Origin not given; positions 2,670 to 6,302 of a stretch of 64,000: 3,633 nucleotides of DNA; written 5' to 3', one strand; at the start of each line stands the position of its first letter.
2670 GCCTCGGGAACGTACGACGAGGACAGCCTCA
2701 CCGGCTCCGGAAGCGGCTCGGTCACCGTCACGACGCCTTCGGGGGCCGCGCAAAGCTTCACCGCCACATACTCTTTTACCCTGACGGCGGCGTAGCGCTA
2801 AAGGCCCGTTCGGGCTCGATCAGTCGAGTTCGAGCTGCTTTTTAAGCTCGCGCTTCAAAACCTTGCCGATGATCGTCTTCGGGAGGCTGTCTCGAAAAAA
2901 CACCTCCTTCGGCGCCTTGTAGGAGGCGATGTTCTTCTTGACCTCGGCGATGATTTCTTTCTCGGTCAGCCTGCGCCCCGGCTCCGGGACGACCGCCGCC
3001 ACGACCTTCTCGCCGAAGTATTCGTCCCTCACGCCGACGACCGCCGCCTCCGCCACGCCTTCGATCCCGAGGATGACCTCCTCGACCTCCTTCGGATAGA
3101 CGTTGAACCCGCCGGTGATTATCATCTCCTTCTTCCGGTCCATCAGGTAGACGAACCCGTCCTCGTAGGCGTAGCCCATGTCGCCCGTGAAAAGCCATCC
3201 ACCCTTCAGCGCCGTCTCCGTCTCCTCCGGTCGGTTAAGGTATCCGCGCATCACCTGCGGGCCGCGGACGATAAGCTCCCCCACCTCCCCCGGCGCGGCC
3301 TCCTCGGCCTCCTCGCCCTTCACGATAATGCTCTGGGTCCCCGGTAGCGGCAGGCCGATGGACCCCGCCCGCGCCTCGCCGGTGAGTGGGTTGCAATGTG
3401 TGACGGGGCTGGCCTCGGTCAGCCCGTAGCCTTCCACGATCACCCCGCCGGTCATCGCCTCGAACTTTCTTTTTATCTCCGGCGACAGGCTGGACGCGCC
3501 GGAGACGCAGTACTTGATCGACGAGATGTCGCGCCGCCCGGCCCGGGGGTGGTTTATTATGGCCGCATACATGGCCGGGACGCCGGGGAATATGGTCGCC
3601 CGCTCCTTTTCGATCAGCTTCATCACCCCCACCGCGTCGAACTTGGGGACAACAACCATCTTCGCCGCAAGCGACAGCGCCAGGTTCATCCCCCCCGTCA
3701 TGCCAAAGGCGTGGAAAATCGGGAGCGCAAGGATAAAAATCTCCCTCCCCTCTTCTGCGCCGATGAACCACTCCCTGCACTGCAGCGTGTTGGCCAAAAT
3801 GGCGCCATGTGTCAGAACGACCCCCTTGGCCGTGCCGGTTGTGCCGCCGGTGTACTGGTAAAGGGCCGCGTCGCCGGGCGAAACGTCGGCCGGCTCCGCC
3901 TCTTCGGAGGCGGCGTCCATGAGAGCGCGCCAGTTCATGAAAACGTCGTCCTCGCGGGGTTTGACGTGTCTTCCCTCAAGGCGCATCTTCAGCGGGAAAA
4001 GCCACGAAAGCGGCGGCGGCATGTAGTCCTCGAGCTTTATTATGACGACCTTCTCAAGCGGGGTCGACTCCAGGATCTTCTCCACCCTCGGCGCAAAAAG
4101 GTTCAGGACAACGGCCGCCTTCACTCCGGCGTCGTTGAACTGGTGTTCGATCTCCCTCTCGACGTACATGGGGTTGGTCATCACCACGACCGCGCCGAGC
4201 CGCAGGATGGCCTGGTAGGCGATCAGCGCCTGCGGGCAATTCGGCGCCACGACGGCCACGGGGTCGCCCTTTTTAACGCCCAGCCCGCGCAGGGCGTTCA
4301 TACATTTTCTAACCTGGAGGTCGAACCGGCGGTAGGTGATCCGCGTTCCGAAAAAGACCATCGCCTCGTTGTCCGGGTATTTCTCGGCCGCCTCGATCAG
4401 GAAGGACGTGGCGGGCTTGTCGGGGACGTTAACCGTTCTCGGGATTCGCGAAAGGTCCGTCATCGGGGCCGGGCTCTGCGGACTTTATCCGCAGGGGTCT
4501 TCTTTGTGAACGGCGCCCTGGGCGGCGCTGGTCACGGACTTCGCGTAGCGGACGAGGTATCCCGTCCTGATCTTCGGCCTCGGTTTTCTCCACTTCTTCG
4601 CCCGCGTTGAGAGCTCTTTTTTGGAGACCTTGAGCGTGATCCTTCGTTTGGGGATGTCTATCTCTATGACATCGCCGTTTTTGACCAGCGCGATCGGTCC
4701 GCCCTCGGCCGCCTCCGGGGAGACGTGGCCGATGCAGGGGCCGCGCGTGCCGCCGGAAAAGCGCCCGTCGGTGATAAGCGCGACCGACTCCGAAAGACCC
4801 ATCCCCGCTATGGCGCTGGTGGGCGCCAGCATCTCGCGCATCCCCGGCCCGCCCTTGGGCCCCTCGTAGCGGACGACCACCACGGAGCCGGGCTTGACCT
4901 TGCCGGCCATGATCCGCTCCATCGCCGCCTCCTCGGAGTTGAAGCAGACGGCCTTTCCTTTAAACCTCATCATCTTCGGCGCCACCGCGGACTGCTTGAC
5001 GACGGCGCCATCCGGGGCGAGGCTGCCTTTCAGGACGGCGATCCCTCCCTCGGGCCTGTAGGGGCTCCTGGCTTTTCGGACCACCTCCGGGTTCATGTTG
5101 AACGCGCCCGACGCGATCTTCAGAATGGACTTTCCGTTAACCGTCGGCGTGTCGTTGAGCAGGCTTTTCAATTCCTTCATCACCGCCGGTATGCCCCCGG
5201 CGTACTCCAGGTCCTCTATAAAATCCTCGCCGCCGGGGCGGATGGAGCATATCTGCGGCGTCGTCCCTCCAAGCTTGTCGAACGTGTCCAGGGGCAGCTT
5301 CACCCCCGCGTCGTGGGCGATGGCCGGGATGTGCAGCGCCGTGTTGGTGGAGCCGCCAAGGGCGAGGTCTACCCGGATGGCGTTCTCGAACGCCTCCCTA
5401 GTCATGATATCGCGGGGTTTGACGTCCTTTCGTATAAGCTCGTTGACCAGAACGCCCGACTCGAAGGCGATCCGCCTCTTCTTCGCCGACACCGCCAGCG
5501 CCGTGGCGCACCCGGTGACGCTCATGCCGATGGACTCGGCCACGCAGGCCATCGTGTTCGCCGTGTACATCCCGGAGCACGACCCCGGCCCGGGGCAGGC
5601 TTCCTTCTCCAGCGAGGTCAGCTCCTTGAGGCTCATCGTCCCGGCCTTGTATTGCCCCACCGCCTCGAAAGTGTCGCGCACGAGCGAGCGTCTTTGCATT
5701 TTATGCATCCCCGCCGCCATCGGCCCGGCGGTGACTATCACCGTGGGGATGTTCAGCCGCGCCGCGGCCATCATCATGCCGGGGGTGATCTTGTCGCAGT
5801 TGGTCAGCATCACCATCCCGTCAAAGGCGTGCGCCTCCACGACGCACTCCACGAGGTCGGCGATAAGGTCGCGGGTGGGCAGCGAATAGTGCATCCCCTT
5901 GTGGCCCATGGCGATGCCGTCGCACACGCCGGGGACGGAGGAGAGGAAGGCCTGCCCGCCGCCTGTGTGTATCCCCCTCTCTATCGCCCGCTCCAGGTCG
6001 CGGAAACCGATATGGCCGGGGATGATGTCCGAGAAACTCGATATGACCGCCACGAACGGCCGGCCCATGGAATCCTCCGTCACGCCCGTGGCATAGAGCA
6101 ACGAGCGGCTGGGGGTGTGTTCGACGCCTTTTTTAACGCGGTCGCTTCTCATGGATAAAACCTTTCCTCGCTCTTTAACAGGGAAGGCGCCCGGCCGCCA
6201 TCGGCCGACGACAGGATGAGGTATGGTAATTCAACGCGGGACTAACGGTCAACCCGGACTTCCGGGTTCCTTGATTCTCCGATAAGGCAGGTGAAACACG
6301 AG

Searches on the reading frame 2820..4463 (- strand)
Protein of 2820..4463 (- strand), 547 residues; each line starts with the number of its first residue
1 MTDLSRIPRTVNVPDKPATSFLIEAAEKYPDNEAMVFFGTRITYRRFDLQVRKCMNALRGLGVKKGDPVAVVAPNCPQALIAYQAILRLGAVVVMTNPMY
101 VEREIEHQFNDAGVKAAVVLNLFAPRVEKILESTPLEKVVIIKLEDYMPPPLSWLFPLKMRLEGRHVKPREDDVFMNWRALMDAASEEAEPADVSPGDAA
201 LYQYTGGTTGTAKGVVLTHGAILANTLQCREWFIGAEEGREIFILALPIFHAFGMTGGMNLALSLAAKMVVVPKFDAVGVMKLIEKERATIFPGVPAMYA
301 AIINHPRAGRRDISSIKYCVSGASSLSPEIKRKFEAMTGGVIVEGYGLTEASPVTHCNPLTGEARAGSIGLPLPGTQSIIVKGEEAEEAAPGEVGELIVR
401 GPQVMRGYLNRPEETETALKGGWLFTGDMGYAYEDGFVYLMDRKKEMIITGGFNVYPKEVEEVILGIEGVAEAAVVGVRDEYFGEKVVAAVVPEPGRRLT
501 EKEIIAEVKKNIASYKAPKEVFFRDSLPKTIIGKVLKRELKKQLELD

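Call 107: search_protein_families(library=pfam, proteins=[window:2820-4463:-], max_evalue=0.00001)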
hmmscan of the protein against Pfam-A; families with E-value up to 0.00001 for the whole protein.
window:2820-4463:- (547 aa): 2 families
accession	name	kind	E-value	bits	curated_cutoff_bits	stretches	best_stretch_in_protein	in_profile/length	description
PF00501.34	AMP-binding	-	7e-97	325.1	29.9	1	24-409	3-384/384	AMP-binding enzyme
PF13193.12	AMP-binding_C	-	5.1e-21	75.8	24.5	1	459-534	1-76/76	AMP-binding enzyme C-terminal domain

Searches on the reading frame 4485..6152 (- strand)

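Call 107: search_protein_families(library=pfam, proteins=[window:4485-6152:-], max_evalue=0.00001)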
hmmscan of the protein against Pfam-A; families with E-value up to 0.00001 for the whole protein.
window:4485-6152:- (555 aa): 2 families
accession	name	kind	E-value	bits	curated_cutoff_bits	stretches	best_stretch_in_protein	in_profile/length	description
PF00920.27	ILVD_EDD_N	-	7.1e-123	410.2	27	1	31-343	1-313/316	Dihydroxy-acid/6-phosphogluconate dehydratase N-terminal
PF24877.1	ILV_EDD_C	-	1.3e-81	273.1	27.7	1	356-547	1-191/191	Dihydroxy-acid/6-phosphogluconate dehydratase C-terminal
